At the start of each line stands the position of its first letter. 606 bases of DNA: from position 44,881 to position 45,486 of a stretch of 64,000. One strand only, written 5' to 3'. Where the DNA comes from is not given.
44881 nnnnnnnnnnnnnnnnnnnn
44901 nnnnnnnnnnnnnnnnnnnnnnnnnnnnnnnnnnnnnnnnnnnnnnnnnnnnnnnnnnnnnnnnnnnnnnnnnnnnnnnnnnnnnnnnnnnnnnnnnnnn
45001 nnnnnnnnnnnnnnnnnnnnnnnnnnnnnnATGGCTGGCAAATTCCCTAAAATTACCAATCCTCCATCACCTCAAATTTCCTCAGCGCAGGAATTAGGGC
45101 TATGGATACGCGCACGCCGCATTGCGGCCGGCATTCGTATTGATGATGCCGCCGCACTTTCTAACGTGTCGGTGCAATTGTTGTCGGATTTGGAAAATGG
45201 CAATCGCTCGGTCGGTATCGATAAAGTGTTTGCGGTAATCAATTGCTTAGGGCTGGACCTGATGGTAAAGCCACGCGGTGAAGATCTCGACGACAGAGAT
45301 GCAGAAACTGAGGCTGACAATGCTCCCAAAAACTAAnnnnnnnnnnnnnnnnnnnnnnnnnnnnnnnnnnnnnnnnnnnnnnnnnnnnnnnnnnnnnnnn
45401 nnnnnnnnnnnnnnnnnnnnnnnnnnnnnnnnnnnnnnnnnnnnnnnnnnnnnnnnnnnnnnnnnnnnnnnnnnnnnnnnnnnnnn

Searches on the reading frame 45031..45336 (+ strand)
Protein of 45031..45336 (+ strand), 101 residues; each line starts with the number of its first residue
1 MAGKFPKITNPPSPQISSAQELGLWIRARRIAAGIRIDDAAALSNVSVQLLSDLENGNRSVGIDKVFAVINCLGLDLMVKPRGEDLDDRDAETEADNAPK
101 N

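Call 80: search_protein_families(library=ncbifam, proteins=[window:45031-45336:+], max_evalue=0.01)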
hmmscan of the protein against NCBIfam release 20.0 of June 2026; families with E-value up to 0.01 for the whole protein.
window:45031-45336:+ (101 aa): 2 families
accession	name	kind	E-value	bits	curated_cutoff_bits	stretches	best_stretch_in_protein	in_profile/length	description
TIGR03070.1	couple_hipB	subfamily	1.8e-12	47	71.65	1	21-77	2-58/58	type II toxin-antitoxin system Y4mF family antitoxin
NF006015.0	PRK08154.1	subfamily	0.0073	15.5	204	1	19-77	28-86/314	anaerobic benzoate catabolism transcriptional regulator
